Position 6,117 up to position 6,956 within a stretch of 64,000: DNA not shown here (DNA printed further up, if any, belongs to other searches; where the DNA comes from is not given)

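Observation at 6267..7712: Compact NUDIX - PRTase - SLOG three-gene island: candidate nucleotide-centred conflict/signalling system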

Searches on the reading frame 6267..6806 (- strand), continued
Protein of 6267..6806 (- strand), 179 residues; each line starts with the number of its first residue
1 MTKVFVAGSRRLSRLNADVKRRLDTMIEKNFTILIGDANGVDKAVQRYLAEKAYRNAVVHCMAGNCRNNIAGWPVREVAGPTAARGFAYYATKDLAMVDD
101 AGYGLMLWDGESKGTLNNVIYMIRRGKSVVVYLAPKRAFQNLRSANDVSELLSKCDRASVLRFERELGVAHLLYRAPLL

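Call 43: fold_search(model_id=the predicted structure, library=pdb)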
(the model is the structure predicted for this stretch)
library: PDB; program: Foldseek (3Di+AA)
matches with E <= 10: 1269; with E <= 0.001: 2
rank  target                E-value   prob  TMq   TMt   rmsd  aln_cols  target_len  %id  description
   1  8zva                  5.1e-04  1.00  0.57  0.35   5.0       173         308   13  structure of ShosA from E.coli APEC O1 (released 2025-04-09)
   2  4ljl_A                5.1e-04  1.00  0.53  0.44  10.6       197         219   15  Structural insights into the unique single-stranded DNA binding mode of DNA processing protein A from Helicobacter pyl (released 2014-01-01)
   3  8sla_C                1.1e-03  0.99  0.46  0.12   9.6       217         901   13  Cryo-EM structure of the rat TRPM5 channel in trace calcium, trace-2 (released 2024-07-03)
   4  1t35_E                1.5e-03  1.00  0.56  0.55   4.9       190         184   12  CRYSTAL STRUCTURE OF A HYPOTHETICAL PROTEIN YVDD- A PUTATIVE LYSINE DECARBOXYLASE (released 2004-05-04)
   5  8sla_A                1.6e-03  0.98  0.47  0.12   9.6       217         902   13  Cryo-EM structure of the rat TRPM5 channel in trace calcium, trace-2 (released 2024-07-03)
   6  4ljk_F                1.9e-03  1.00  0.52  0.43  12.4       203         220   16  Structural insights into the unique single-stranded DNA binding mode of DNA processing protein A from Helicobacter pyl (released 2014-01-01)
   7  1rcu_A                2.1e-03  1.00  0.53  0.55   3.6       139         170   18  X-RAY STRUCTURE OF TM1055 NORTHEAST STRUCTURAL GENOMICS CONSORTIUM TARGET VT76 (released 2003-12-02)
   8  4ljk_B                2.2e-03  1.00  0.53  0.44  10.8       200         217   14  Structural insights into the unique single-stranded DNA binding mode of DNA processing protein A from Helicobacter pyl (released 2014-01-01)
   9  4ljr_A                3.5e-03  1.00  0.52  0.44  10.6       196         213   14  Structural insights into the unique single-stranded DNA binding mode of DNA processing protein A from Helicobacter pyl (released 2014-01-01)
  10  5mll_B                3.5e-03  1.00  0.53  0.45  10.5       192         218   15  Structure of HpDprA at 1.9 Angstroms resolution (released 2017-12-20)
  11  4ljk_D                3.9e-03  0.99  0.52  0.44  10.8       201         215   15  Structural insights into the unique single-stranded DNA binding mode of DNA processing protein A from Helicobacter pyl (released 2014-01-01)
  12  8sri_A                4.2e-03  0.97  0.47  0.09  10.3       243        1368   11  Cryo-EM structure of TRPM2 chanzyme (E1114A) in the presence of Magnesium and ADP-ribose, closed state (released 2024-05-15)
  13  1vl2_D                5.1e-03  0.69  0.30  0.17  12.8       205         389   14  Crystal structure of Argininosuccinate synthase (TM1780) from Thermotoga maritima at 1.65 A resolution (released 2004-08-17)
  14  5mll_A                5.4e-03  1.00  0.57  0.48  11.1       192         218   17  Structure of HpDprA at 1.9 Angstroms resolution (released 2017-12-20)
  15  8srh_A                6.1e-03  0.96  0.48  0.09   8.6       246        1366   11  Cryo-EM structure of TRPM2 chanzyme (E1114A) in the presence of Magnesium and ADP-ribose, open state (released 2024-05-15)
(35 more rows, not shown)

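Call 44: search_protein_families(library=padloc, proteins=[L014:2693-3292:+, L011:4303-4899:+, L046:1113-1721:+, L060:1885-2490:+, L083:5364-6005:+, L046:1721-2272:+, L060:2490-3038:+, L083:6001-6546:+], max_evalue=0.1)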
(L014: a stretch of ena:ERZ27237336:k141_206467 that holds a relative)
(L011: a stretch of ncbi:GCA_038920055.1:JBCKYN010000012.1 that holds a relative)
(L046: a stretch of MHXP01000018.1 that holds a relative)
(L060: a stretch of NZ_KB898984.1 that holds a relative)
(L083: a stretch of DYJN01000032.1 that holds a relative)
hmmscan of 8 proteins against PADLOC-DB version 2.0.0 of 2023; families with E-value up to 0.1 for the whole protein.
L014:2693-3292:+ (199 aa): 3 families
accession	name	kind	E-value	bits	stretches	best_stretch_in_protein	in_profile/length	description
PDLC03928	PsyrT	-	1.3e-20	71.3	1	45-197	536-686/689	-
PDLC03962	ShosT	-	3.3e-07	28.4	1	70-198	73-214/237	-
PDLC02869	DpdF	-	4.8e-05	21.6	1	139-196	15-71/74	DpdF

L011:4303-4899:+ (198 aa): 4 families
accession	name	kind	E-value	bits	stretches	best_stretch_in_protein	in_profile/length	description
PDLC03928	PsyrT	-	1.1e-19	68.2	1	46-196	537-686/689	-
PDLC03962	ShosT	-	6.5e-10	37.3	1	63-197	63-214/237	-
PDLC02866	DpdF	-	0.0008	17.1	1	135-188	190-248/255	DpdF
PDLC02869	DpdF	-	0.0012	17.2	1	140-195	17-71/74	DpdF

L046:1113-1721:+ (203 aa): 4 families
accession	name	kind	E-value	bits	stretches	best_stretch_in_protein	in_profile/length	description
PDLC03928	PsyrT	-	8.7e-21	71.9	1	47-202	537-687/689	-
PDLC03962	ShosT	-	3.7e-10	38.1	1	75-202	82-214/237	-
PDLC05030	PDC-S49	-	0.0088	12.7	1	72-177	62-158/629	-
PDLC02869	DpdF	-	0.011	14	1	160-202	32-73/74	DpdF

L060:1885-2490:+ (202 aa): 4 families
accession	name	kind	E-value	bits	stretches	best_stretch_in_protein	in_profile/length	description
PDLC03928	PsyrT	-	2.6e-17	60.4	1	48-200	536-686/689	-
PDLC03962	ShosT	-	1e-09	36.6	1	63-199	81-212/237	-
PDLC02869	DpdF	-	0.00064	18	1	143-200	17-72/74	DpdF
PDLC02931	PRTase_III-A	-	0.0088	13.7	1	51-192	46-169/267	-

L083:5364-6005:+ (214 aa): 2 families
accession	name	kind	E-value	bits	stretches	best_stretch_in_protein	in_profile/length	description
PDLC03928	PsyrT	-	3.5e-11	40.1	1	93-212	572-686/689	-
PDLC03962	ShosT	-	1.3e-06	26.5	1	87-212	90-213/237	-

L046:1721-2272:+ (184 aa): 0 families

L060:2490-3038:+ (183 aa): 0 families

L083:6001-6546:+ (182 aa): 1 family
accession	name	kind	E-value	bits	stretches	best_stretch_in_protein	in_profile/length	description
PDLC01864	CARF3--CARF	-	0.0019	15.3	1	118-178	95-155/298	-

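Call 45: search_protein_families(library=pfam, proteins=[L014:2693-3292:+, L046:1113-1721:+, L060:1885-2490:+, P0295, P0317, P0357, P0306, P0309, P0361], max_evalue=0.1)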
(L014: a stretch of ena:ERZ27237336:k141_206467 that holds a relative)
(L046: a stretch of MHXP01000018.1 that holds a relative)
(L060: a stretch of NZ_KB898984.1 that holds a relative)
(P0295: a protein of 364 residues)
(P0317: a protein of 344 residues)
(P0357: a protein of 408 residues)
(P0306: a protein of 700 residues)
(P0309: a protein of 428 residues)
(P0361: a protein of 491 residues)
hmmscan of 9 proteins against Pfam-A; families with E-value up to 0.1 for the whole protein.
L014:2693-3292:+ (199 aa): 2 families
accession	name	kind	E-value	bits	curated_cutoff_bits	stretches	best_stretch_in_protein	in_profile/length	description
PF00156.33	Pribosyltran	-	0.051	13.3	26.3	1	150-183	81-114/158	Phosphoribosyl transferase domain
PF15610.12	PRTase_3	-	0.071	12.9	28.7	0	118-184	95-164/264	PRTase ComF-like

L046:1113-1721:+ (203 aa): 2 families
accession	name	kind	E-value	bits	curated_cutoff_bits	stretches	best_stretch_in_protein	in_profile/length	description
PF00156.33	Pribosyltran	-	0.00012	21.9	26.3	1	152-190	80-119/158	Phosphoribosyl transferase domain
PF15610.12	PRTase_3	-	0.057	13.2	28.7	1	136-198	113-175/264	PRTase ComF-like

L060:1885-2490:+ (202 aa): 2 families
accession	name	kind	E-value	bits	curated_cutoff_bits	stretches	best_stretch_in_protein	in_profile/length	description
PF00156.33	Pribosyltran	-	5.9e-08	32.6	26.3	1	66-186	10-115/158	Phosphoribosyl transferase domain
PF15610.12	PRTase_3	-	0.041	13.7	28.7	1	131-191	109-169/264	PRTase ComF-like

P0295 (364 aa): 2 families
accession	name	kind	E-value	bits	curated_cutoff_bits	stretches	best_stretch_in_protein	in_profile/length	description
PF14216.11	DUF4326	-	5e-05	24.3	25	1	17-119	4-80/82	Domain of unknown function (DUF4326)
PF02481.21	DNA_processg_A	-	0.048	13.3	29.6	1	158-223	44-110/212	DNA recombination-mediator protein A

P0317 (344 aa): 2 families
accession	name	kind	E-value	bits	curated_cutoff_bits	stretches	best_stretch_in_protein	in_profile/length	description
PF08719.17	NADAR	-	1.8e-23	84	35.1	1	6-135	28-161/163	NADAR domain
PF00072.30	Response_reg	-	0.086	13.5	30.2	0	143-179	66-102/111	Response regulator receiver domain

P0357 (408 aa): 2 families
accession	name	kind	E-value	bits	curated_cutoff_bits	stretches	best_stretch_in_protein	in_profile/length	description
PF22751.1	DUF488-N3a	-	2.9e-08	34.5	27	1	153-239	40-117/118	Active DUF488-N3 subclade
PF04343.18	DUF488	-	0.09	13.8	22.2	0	174-236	63-121/121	Domain of unknown function DUF488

P0306 (700 aa): 1 family
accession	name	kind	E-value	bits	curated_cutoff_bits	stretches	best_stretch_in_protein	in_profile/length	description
PF05321.16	HHA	-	0.048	14.3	25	0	42-63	13-34/57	Haemolysin expression modulating protein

P0309 (428 aa): 2 families
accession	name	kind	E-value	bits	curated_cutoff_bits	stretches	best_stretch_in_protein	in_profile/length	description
PF18734.6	HEPN_AbiU2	-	4.3e-05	23.5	26.8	1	239-358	18-135/193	AbiU2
PF02481.21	DNA_processg_A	-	0.013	15.2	29.6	1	6-63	49-107/212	DNA recombination-mediator protein A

P0361 (491 aa): 1 family
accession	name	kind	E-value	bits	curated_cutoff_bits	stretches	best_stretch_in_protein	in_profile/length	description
PF14337.13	Abi_alpha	-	2.1e-14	54.4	29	1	267-473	6-196/196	Abortive infection alpha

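Call 84: find_related_loci(query=A2, collection=viral_contigs, flank=4000)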
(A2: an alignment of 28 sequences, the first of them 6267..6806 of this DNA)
Query A2 (179 aa) in viral_contigs; peptide patterns used: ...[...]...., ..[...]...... (x = any residue, [..] = any of these).
600 stretches matched a pattern (row limit reached: there are more); 68 encode a relative of the query (tblastn E <= 1e-3); 68 distinct loci.
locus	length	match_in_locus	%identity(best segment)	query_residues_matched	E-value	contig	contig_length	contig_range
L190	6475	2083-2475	40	3-133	7e-31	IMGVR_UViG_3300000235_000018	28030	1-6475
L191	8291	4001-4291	35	1-115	4e-10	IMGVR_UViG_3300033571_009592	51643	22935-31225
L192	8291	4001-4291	35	1-115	5e-10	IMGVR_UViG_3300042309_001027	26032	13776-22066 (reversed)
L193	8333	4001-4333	29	1-132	5e-8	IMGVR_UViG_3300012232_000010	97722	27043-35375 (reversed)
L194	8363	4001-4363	26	3-135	6e-8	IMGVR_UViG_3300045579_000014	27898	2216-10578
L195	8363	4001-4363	26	3-135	6e-8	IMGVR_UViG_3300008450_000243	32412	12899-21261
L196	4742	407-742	29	3-132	1e-7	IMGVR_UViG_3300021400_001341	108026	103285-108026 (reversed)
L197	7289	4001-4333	30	3-133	8e-7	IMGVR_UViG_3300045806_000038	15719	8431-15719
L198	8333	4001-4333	28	3-132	1e-6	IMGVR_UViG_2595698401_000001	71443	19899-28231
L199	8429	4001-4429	24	4-151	1e-6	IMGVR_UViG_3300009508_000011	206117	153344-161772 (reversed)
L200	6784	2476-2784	30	3-127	1e-6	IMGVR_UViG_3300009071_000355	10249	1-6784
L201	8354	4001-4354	26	3-131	2e-6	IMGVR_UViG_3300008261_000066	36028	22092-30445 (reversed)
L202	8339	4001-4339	32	1-133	2e-6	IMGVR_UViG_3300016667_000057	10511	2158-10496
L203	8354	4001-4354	26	3-131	2e-6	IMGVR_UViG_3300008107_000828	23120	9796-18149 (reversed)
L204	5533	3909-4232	27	3-131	2e-6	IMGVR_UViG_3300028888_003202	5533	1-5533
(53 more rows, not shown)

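Call 93: search_protein_families(library=pfam, alignment_id=A6, max_evalue=0.00001)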
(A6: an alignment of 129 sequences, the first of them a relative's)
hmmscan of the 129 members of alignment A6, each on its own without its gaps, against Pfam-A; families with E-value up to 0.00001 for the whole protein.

A. member 1, L029:4481-4915:+ (145 aa): 0 families

B. families by the number of members that match (of 129 scanned): 102 families (the first 25 are shown)
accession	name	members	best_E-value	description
PF01039.27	Carboxyl_trans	2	5.3e-201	Carboxyl transferase domain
PF10592.14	AIPR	2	2.8e-21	AIPR protein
PF13649.12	Methyltransf_25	2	2.7e-18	Methyltransferase domain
PF08242.18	Methyltransf_12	2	5.7e-16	Methyltransferase domain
PF08241.18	Methyltransf_11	2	4.2e-14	Methyltransferase domain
PF13391.12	HNH_2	2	6.2e-14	HNH endonuclease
PF03255.19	ACCA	2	6.4e-13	Acetyl co-enzyme A carboxylase carboxyltransferase-like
PF13847.12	Methyltransf_31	2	6.6e-12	Methyltransferase domain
PF10282.15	Lactonase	2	4.4e-07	Lactonase, 7-bladed beta-propeller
PF01474.22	DAHP_synth_2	1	1.2e-187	Class-II DAHP synthetase family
PF10412.15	TrwB_AAD_bind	1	6.1e-155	Type IV secretion-system coupling protein DNA-binding domain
PF06189.17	5-nucleotidase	1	9.1e-133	5'-nucleotidase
PF06122.16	TraH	1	9.6e-120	Conjugative relaxosome accessory transposon protein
PF05853.18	BKACE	1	2.4e-102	beta-keto acid cleavage enzyme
PF03590.20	AsnA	1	5.3e-84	Aspartate-ammonia ligase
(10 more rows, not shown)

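Call 94: search_protein_families(library=padloc, alignment_id=A6, max_evalue=0.00001)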
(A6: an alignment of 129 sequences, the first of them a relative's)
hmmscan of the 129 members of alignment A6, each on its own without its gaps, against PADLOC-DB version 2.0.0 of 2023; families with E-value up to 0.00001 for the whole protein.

A. member 1, L029:4481-4915:+ (145 aa): 0 families

B. families by the number of members that match (of 129 scanned): 103 families (the first 25 are shown)
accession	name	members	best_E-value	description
PDLC04134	mad2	4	8.3e-18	mads_2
PDLC04140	mad8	3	7.6e-20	mads_8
PDLC04132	HNH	2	6.1e-23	-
PDLC03546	HNH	2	9e-15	Type II restriction enzyme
PDLC00394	SduA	1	2.7e-163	DUF4263 domain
PDLC04900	PDC-S08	1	1.5e-136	-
PDLC00391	SduA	1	6.7e-76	DUF4263 domain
PDLC03387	MTase_II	1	1.3e-70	Type II methyltransferase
PDLC04135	mad3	1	7.5e-58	mads_3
PDLC00392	SduA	1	3.4e-55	DUF4263 domain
PDLC03964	TmtA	1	1.6e-47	-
PDLC03252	MTase_II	1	1e-46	Type II methyltransferase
PDLC03336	MTase_II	1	1.4e-44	Type II methyltransferase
PDLC03309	MTase_II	1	3.6e-41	Type II methyltransferase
PDLC03371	MTase_II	1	3.1e-38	Type II methyltransferase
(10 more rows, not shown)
